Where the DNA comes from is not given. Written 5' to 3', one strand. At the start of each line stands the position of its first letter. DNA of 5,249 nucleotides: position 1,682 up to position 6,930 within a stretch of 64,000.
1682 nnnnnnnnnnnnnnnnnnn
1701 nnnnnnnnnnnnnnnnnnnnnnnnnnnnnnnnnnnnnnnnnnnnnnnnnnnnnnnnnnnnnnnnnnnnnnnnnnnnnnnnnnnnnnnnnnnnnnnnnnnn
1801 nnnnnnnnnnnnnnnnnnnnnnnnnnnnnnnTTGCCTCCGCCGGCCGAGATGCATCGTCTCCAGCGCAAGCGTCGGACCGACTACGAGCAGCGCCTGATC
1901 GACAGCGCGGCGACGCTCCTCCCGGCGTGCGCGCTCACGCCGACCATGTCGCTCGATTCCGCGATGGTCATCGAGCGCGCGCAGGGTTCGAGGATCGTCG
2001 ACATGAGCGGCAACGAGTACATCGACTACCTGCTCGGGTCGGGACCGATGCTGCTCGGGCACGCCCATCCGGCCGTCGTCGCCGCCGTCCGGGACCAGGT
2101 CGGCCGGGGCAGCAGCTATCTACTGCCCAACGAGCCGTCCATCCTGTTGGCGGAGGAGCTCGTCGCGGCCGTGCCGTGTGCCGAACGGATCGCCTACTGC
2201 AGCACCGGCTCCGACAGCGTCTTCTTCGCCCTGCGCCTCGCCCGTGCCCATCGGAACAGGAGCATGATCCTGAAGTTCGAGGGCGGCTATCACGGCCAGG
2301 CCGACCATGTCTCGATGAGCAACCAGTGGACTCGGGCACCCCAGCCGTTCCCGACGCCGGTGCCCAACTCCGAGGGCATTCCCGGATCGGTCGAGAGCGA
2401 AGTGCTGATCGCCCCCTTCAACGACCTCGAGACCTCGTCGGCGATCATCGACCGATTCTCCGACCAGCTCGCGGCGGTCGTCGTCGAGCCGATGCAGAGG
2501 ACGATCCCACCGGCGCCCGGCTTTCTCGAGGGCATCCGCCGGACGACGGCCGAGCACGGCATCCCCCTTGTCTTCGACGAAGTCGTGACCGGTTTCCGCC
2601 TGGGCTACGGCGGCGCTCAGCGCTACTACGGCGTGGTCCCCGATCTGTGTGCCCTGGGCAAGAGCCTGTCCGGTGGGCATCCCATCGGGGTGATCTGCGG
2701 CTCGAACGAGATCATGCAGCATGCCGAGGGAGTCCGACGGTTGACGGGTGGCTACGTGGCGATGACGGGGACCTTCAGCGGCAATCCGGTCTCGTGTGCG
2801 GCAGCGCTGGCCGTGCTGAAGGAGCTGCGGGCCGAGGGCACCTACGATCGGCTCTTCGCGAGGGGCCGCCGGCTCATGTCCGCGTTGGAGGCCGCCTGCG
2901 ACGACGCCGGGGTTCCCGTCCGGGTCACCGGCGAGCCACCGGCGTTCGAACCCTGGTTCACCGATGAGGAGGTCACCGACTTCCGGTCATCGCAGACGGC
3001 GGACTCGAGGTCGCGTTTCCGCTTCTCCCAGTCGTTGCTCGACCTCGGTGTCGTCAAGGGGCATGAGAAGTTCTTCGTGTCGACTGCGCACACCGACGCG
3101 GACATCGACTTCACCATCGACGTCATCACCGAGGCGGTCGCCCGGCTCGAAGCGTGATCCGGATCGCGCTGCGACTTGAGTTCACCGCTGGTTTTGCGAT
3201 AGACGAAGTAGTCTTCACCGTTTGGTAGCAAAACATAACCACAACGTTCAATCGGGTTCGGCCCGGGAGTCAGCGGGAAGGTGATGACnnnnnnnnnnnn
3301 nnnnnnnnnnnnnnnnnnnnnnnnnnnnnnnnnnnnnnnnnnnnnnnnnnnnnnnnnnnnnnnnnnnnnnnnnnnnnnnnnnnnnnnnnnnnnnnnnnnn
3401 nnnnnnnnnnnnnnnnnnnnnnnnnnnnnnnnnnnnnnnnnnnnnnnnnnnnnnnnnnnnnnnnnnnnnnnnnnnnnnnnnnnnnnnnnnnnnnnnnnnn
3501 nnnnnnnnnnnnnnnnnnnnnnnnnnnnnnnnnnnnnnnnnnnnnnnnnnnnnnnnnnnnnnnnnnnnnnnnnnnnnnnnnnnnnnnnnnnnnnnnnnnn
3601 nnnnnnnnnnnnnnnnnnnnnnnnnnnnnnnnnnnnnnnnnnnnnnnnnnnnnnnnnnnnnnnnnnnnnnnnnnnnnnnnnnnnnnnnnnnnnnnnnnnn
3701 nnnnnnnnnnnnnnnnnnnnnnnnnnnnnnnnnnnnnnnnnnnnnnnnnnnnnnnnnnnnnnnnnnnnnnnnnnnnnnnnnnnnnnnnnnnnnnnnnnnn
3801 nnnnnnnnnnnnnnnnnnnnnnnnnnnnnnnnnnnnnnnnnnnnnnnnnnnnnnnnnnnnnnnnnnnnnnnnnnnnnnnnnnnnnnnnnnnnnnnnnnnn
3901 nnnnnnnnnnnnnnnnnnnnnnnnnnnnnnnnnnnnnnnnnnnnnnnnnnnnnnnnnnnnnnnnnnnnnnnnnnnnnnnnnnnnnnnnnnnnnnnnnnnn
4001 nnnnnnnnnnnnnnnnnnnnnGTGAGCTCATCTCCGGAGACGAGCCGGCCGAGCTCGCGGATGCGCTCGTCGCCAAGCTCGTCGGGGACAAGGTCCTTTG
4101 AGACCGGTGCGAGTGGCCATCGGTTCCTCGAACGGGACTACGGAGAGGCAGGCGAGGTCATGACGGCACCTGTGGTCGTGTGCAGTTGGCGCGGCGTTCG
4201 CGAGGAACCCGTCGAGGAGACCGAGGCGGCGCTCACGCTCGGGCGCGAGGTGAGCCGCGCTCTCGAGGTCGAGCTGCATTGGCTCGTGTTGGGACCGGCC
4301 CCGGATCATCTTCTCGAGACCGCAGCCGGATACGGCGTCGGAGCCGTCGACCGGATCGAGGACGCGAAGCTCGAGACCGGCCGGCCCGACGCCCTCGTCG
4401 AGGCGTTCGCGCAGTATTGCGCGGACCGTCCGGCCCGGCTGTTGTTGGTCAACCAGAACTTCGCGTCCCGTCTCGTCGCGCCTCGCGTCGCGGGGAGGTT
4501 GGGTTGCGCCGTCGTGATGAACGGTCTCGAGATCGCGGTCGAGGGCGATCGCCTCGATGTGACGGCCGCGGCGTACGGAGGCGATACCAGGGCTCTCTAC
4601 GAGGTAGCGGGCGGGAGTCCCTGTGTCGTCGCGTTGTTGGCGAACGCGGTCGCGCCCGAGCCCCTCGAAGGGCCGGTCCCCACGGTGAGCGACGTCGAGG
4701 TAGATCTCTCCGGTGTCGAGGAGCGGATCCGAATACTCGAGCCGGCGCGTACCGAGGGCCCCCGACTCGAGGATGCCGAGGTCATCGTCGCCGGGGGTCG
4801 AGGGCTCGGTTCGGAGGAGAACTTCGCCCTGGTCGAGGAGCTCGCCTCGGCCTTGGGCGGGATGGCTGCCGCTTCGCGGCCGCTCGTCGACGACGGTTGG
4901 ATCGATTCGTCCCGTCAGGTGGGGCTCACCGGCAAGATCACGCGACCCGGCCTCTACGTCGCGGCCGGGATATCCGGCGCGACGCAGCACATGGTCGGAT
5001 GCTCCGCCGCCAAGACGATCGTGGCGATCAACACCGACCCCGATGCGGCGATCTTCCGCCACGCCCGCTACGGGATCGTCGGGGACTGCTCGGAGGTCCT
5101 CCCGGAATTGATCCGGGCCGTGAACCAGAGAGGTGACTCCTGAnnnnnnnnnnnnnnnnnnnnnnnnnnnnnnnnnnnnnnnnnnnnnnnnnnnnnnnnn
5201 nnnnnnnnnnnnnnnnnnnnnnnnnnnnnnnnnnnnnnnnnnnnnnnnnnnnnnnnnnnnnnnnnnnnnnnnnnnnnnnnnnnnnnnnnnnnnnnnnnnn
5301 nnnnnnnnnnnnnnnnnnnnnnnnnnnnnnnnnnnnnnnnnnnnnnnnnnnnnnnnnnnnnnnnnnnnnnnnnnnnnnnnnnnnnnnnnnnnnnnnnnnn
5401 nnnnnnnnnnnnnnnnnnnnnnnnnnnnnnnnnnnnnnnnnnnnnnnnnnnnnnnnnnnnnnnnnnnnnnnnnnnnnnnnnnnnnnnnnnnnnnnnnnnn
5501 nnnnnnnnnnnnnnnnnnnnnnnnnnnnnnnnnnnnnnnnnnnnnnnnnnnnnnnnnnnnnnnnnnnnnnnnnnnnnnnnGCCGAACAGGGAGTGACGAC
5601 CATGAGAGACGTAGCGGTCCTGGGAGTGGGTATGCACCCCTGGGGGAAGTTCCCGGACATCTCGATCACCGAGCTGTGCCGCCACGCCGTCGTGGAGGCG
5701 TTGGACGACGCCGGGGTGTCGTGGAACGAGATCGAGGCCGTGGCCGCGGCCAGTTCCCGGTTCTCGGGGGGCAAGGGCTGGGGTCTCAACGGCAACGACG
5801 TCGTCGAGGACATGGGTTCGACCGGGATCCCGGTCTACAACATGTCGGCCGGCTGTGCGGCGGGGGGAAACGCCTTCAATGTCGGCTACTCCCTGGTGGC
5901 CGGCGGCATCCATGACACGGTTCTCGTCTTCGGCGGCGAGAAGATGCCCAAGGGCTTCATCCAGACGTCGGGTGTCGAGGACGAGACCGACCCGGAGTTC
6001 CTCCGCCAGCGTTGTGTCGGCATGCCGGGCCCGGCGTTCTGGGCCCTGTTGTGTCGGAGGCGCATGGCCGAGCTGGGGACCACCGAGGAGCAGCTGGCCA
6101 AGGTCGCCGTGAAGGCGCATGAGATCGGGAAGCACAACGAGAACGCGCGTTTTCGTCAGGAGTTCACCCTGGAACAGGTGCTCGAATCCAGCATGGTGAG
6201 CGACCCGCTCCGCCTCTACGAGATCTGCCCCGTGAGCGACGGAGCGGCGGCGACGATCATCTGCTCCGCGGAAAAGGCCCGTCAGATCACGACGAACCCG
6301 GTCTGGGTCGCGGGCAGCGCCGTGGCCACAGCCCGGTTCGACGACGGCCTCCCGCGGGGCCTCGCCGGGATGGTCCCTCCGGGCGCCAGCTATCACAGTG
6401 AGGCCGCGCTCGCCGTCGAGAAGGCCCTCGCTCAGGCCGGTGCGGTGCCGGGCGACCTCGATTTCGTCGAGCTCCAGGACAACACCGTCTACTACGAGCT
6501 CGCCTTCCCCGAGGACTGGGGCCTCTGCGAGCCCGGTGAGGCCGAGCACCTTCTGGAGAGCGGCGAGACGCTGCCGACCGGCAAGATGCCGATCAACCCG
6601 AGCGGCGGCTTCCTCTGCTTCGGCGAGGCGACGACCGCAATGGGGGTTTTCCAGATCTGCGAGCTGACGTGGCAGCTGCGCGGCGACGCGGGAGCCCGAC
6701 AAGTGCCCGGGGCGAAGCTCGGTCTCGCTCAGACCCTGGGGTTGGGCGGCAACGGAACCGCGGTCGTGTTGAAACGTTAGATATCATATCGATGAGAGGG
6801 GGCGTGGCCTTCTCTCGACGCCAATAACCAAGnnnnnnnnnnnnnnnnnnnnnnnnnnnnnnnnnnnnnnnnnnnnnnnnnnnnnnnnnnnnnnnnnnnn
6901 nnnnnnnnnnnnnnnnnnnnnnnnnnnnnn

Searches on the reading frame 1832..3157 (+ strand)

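Call 39: search_protein_families(library=pfam, proteins=[window:1832-3157:+], max_evalue=0.001)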
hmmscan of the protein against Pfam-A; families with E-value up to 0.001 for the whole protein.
window:1832-3157:+ (441 aa): 1 family
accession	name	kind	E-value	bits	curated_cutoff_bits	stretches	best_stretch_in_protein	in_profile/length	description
PF00202.27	Aminotran_3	-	1.4e-58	199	30.5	1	44-367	10-343/403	Aminotransferase class-III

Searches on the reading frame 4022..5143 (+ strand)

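Call 18: search_protein_families(library=pfam, proteins=[window:4022-5143:+], max_evalue=0.01)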
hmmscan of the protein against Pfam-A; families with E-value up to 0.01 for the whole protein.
window:4022-5143:+ (373 aa): 2 families
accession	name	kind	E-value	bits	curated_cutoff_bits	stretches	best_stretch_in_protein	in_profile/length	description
PF00766.25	ETF_alpha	-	1.7e-33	114.9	27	1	249-327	2-80/81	Electron transfer flavoprotein FAD-binding domain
PF01012.27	ETF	-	4.4e-19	69.4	26.7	1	62-226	12-177/181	Electron transfer flavoprotein domain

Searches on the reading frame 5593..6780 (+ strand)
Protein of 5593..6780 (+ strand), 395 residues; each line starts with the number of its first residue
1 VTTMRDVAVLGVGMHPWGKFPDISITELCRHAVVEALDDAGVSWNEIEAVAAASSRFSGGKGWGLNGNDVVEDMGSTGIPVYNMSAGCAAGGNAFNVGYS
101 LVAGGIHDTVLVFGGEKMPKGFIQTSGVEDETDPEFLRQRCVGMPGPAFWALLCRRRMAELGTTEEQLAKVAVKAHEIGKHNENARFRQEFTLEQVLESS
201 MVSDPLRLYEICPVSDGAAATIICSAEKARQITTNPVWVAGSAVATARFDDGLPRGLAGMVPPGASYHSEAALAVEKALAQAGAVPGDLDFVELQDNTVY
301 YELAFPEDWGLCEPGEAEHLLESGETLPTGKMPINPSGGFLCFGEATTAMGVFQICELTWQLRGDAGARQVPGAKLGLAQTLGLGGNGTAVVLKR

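Call 18: search_protein_families(library=pfam, proteins=[window:5593-6780:+], max_evalue=0.01)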
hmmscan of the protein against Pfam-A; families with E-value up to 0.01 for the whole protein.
window:5593-6780:+ (395 aa): 4 families
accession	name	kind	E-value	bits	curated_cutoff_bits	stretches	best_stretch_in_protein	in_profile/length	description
PF22691.2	Thiolase_C_1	-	5.1e-32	111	28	1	269-389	18-137/144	Thiolase C-terminal domain-like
PF00108.29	Thiolase_N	-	4.9e-15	56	26.4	1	8-226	2-259/260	Thiolase, N-terminal domain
PF08545.16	ACP_syn_III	-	0.0016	18.8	24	0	83-120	2-39/80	3-Oxoacyl-[acyl-carrier-protein (ACP)] synthase III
PF02803.24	Thiolase_C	-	0.0059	16.7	27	0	266-394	19-122/123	Thiolase, C-terminal domain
